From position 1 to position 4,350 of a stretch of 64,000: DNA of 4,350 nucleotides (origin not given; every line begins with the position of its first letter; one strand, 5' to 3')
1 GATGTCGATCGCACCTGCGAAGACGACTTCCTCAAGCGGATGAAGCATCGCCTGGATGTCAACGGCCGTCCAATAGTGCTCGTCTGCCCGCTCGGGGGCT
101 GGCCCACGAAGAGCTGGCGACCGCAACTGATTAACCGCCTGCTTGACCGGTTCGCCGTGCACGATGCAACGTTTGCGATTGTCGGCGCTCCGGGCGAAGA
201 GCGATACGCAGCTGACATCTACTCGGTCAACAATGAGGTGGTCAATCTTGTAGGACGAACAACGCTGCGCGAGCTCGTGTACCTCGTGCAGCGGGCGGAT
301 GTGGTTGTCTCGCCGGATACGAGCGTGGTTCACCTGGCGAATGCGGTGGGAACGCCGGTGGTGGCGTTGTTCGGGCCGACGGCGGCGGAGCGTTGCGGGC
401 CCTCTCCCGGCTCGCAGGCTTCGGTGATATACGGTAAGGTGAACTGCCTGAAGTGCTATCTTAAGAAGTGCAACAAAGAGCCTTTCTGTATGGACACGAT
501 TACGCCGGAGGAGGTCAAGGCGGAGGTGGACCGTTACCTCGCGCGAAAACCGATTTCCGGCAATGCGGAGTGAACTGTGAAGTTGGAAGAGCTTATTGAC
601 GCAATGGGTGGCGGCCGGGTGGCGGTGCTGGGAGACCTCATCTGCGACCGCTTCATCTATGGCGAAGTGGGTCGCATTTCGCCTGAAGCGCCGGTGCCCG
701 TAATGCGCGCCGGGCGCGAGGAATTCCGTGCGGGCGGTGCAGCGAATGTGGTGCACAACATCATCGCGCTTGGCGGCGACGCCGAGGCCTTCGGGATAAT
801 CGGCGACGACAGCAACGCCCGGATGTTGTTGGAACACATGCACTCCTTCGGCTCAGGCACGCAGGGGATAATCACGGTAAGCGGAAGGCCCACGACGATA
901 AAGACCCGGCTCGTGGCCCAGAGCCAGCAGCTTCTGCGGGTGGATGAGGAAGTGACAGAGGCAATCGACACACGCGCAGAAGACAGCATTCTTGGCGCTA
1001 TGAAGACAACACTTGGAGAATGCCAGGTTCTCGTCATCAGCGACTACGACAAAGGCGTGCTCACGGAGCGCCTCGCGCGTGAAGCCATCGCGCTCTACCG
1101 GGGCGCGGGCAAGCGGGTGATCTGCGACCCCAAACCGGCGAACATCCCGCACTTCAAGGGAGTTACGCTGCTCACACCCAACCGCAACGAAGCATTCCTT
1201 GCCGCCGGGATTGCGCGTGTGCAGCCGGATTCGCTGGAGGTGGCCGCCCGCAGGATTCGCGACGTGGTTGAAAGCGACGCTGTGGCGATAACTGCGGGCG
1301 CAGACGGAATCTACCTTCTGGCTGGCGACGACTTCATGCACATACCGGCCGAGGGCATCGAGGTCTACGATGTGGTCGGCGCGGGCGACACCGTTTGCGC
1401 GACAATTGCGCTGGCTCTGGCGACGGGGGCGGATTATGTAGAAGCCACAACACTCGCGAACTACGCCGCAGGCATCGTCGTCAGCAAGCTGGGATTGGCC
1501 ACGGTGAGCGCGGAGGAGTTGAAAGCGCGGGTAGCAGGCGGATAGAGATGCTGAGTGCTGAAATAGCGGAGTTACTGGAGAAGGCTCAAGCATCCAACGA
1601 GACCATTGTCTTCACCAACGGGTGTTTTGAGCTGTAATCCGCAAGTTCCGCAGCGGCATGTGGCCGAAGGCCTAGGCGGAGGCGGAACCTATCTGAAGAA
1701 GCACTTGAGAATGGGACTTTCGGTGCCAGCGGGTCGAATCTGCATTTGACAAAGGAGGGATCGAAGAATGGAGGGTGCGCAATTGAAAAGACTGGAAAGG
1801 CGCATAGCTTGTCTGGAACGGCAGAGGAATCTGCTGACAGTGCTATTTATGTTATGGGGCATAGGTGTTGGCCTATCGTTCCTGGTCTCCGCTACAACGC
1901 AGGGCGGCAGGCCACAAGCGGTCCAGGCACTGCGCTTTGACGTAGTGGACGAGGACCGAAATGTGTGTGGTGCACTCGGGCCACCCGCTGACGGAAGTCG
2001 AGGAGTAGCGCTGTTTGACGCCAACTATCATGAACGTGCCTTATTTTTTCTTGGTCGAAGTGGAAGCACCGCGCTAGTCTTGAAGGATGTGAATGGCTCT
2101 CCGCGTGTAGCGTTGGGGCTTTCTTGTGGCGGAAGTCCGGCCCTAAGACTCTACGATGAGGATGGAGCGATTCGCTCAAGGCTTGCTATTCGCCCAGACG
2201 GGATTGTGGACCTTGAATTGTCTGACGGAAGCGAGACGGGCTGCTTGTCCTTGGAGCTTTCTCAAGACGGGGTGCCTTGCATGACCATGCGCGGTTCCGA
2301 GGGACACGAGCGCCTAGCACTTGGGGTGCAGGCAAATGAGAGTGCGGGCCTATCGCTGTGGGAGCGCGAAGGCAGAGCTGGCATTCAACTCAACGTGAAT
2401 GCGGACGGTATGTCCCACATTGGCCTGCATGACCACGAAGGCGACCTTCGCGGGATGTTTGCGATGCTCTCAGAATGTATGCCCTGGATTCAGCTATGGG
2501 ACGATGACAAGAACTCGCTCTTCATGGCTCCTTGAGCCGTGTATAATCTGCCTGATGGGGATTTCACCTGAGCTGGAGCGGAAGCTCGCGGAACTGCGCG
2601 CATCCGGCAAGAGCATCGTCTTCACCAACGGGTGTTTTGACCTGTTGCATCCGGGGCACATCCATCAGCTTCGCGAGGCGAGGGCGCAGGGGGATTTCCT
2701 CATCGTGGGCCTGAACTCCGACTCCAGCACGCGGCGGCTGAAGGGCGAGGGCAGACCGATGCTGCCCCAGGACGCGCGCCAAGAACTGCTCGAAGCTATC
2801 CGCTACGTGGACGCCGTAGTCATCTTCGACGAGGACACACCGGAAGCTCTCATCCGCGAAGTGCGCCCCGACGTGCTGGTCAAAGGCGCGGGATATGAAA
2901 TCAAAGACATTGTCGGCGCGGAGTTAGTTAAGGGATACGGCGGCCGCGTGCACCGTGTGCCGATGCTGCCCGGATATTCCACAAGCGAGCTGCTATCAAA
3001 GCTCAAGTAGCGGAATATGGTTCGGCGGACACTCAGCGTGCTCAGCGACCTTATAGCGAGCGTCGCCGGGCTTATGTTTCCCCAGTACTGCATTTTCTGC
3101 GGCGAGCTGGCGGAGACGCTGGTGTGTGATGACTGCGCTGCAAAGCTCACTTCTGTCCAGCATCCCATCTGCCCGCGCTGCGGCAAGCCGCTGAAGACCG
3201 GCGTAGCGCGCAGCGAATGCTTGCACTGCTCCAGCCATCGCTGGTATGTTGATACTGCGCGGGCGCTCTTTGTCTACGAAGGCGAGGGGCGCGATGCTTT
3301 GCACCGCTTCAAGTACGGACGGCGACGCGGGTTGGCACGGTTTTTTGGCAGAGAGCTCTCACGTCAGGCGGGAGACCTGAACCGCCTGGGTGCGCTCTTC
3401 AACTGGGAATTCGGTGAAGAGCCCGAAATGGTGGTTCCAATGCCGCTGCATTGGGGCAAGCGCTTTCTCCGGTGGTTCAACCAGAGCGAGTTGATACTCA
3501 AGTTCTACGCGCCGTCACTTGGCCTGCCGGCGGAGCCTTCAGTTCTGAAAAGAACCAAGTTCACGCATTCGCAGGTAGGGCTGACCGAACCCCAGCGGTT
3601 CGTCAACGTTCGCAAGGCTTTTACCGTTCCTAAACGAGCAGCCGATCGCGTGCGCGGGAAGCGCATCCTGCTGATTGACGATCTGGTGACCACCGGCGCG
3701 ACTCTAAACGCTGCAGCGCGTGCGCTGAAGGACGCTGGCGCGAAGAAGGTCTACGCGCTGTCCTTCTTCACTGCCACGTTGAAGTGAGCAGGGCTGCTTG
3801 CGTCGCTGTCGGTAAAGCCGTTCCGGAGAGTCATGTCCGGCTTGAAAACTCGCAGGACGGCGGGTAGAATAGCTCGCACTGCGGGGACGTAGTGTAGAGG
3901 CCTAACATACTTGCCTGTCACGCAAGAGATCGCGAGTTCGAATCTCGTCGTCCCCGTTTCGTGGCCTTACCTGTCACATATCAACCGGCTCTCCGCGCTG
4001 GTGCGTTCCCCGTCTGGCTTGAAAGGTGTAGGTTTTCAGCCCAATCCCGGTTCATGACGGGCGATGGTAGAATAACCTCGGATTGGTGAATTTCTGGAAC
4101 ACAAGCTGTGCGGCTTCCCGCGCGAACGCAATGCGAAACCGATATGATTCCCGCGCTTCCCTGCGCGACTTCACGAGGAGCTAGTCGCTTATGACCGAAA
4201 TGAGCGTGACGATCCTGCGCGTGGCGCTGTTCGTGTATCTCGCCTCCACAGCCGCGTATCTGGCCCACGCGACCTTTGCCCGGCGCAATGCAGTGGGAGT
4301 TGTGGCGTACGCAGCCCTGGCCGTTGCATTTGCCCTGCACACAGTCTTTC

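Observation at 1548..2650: hldA and hldC split by a 1-kb cassette bounded by a 23-nt identical direct repeat that duplicates the hldC 5' end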

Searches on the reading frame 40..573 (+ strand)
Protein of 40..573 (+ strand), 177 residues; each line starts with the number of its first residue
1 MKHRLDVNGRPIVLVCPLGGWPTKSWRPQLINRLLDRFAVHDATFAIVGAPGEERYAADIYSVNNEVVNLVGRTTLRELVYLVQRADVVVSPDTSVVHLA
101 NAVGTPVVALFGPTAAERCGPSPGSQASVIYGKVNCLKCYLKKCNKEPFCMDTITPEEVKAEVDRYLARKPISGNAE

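Call 8: search_protein_families(library=pfam, proteins=[window:40-573:+], max_evalue=0.01)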
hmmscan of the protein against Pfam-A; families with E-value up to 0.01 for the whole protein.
window:40-573:+ (177 aa): 3 families
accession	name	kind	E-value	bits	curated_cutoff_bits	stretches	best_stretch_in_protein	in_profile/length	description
PF01075.23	Glyco_transf_9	-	1.4e-23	83.9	22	1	8-147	101-244/247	Glycosyltransferase family 9 (heptosyltransferase)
PF13692.12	Glyco_trans_1_4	-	0.0001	23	27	1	32-110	25-106/142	Glycosyl transferases group 1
PF00534.26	Glycos_transf_1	-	0.0026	17.8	26.4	1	39-109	44-121/172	Glycosyl transferases group 1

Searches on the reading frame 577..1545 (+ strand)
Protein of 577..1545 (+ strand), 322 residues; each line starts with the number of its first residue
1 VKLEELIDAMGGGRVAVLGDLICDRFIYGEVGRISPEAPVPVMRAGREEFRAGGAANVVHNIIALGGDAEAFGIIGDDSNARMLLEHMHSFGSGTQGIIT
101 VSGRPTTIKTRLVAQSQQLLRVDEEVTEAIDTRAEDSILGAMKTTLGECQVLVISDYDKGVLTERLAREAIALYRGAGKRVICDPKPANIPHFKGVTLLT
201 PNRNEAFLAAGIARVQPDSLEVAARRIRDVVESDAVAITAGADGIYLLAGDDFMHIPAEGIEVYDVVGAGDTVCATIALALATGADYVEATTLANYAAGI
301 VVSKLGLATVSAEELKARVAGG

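Call 8: search_protein_families(library=pfam, proteins=[window:577-1545:+], max_evalue=0.01)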
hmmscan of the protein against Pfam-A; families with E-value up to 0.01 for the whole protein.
window:577-1545:+ (322 aa): 3 families
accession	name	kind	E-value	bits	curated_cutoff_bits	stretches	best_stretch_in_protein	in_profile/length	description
PF00294.29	PfkB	-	2.4e-40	139.2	25.8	1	15-309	4-297/302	pfkB family carbohydrate kinase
PF08543.17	Phos_pyr_kin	-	2.2e-08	34.2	27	1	193-295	117-225/246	Phosphomethylpyrimidine kinase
PF09891.15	DUF2118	-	0.0047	17.3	20.5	1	240-301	68-128/149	Uncharacterized protein conserved in archaea (DUF2118)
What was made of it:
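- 577..1545 (+): hldA, D-glycero-beta-D-manno-heptose-7-phosphate kinase (PfkB family). It is the left, native flank. Pfam PF00294 at 2.4e-40 (call 8).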

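Call 13: find_related_loci(query=window:577-1545:+, collection=genome_contigs, flank=6000)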
Query window:577-1545:+ (322 aa) in genome_contigs; peptide patterns used: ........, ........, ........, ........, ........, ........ (x = any residue, [..] = any of these).
193 stretches matched a pattern; 2 encode a relative of the query (tblastn E <= 1e-3); 2 distinct loci.
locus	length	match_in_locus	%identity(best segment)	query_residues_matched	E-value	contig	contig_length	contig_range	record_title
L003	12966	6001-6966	95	1-322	0e+0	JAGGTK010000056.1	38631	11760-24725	MAG: bacterium isolate AUK046 PB_MANV_046_c_000000000094, whole genome shotgun sequence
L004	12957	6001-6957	68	1-319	2e-133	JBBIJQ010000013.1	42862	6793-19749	MAG: Planctomycetales bacterium isolate QNS170220_bin_166 NODE_672_length_42862_cov_4.169972, whole genome shotgun seque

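Call 45: search_protein_families(library=ncbifam, proteins=[window:577-1545:+], max_evalue=0.01)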
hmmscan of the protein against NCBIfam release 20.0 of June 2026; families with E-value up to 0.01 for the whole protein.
window:577-1545:+ (322 aa): 27 families (the best 25 are shown)
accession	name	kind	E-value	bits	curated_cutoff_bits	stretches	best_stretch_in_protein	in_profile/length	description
TIGR02198.1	rfaE_dom_I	equivalog_domain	3.5e-100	335.2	345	1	10-318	5-313/315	D-glycero-beta-D-manno-heptose-7-phosphate kinase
NF008454.0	PRK11316.1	equivalog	9.5e-78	261.9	521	1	13-320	11-313/475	bifunctional D-glycero-beta-D-manno-heptose-7-phosphate kinase/D-glycero-beta-D-manno-heptose 1-phosphate adenylyltransferase HldE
TIGR02152.1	D_ribokin_bact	equivalog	1.1e-24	87.3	299.65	1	55-308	38-287/298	ribokinase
TIGR03168.1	1-PFK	subfamily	2.6e-18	66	216.4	1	42-315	24-295/305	hexose kinase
TIGR03828.1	pfkB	equivalog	9.2e-16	57.7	292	1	42-315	24-295/305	1-phosphofructokinase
NF041320.1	pfkB_Halo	equivalog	1.6e-14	54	400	1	41-317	25-292/302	1-phosphofructokinase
NF008353.0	PRK11142.1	equivalog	5.7e-14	52.3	341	1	63-306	50-288/307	ribokinase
TIGR04382.1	myo_inos_iolC_N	equivalog_domain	5.3e-12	45.6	300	1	196-309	189-297/309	5-dehydro-2-deoxygluconokinase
NF053626.1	RibKinHalex1628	equivalog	4e-10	39.7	330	2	52-130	38-117/293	ATP-dependent ribose-1-phosphate kinase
NF006957.1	PRK09434.1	equivalog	1.7e-08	34.4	450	1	218-295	197-274/302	fructokinase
NF007321.0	PRK09813.1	equivalog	7.1e-08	32.2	247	1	47-299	19-252/261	fructoselysine 6-kinase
NF007632.0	PRK10294.1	equivalog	1.4e-07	31.1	353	1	53-299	39-283/310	6-phosphofructokinase II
TIGR00097.1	HMP-P_kinase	equivalog_domain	1.8e-07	30.7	204.95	1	196-296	128-232/254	bifunctional hydroxymethylpyrimidine kinase/phosphomethylpyrimidine kinase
NF007355.0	PRK09850.1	equivalog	2.9e-07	29.9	540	1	46-300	33-285/313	pseudouridine kinase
NF010033.0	PRK13508.1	equivalog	8.7e-07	28.5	469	1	53-295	36-277/309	tagatose-6-phosphate kinase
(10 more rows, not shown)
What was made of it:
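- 577..1545 (+): TIGR02198 rfaE_dom_I at 3.5e-100 (call 45).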

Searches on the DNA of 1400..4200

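Call 65: search_rna_families(source=window, start=1400, end=4200, threshold=evalue, max_evalue=1)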
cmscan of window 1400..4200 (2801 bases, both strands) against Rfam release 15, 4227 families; matches with E-value up to 1: 1.
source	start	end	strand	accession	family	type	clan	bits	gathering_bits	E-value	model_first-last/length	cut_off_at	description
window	3883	3956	+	RF00005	tRNA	Gene; tRNA;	CL00001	66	29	1.7e-13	1-71/71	no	tRNA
